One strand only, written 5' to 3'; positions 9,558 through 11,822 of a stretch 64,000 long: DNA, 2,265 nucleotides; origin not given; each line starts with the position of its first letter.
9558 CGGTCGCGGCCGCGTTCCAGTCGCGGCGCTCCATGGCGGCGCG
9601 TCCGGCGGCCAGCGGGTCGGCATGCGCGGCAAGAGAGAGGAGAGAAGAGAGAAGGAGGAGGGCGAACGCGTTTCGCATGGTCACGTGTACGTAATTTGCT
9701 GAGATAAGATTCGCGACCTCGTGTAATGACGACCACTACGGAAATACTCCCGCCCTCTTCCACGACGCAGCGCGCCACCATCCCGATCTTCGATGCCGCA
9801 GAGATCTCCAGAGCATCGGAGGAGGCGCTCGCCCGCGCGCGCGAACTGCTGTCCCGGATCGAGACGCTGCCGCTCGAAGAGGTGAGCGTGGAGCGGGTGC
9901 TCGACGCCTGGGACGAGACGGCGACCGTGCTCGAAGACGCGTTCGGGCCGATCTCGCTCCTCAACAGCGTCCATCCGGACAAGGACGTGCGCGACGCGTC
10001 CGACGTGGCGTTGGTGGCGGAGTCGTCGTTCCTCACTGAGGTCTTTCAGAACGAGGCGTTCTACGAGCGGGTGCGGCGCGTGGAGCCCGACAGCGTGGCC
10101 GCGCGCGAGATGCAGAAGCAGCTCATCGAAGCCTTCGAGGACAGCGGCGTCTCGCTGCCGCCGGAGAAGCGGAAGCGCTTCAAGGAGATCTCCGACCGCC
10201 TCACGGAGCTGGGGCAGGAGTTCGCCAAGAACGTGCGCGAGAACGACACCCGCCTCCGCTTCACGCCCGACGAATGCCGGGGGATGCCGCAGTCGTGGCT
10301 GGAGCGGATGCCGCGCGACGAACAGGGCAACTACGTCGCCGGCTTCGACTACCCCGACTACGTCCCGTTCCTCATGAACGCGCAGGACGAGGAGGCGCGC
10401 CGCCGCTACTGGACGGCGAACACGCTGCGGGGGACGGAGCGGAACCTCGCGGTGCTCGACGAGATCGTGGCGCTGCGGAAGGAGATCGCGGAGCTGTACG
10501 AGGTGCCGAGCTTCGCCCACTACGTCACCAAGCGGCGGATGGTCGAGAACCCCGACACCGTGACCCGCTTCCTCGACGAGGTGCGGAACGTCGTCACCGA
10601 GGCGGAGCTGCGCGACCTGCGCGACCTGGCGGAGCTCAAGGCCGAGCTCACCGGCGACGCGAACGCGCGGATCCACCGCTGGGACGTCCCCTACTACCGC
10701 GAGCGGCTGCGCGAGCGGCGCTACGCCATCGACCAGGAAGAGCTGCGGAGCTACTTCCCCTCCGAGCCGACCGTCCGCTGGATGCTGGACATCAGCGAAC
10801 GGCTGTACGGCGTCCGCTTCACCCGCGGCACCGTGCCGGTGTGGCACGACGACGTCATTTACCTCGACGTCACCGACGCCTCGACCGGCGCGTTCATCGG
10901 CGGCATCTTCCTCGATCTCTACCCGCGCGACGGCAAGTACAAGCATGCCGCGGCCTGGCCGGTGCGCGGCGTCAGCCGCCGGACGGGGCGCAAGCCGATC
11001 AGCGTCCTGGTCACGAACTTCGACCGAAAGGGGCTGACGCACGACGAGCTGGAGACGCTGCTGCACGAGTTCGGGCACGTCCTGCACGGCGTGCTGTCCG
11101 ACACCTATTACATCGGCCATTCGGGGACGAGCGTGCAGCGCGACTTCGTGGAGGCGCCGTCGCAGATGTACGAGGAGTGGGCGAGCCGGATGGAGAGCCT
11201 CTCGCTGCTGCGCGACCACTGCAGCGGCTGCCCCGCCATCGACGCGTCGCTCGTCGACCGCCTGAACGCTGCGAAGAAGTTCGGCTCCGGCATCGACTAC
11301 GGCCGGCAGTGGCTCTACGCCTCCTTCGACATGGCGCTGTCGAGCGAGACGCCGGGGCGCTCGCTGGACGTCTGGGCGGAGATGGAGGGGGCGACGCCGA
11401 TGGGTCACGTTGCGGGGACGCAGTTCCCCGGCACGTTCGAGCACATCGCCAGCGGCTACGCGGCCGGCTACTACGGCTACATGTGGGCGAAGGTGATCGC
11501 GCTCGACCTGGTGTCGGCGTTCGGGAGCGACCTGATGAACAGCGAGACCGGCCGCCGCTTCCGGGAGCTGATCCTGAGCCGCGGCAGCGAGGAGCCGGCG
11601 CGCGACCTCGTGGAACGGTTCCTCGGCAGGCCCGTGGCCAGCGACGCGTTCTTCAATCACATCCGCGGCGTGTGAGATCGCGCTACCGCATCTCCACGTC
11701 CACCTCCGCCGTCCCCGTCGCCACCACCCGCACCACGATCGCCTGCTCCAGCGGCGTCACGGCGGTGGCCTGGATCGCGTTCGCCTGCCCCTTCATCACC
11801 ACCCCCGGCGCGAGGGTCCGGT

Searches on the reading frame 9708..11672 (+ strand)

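Call 18: search_protein_families(library=pfam, proteins=[window:9708-11672:+], max_evalue=0.00001)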
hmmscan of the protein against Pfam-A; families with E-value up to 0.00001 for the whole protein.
window:9708-11672:+ (655 aa): 1 family
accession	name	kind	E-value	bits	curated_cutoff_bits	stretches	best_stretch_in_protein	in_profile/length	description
PF01432.26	Peptidase_M3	-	3.7e-98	330.3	27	1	221-652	1-455/457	Peptidase family M3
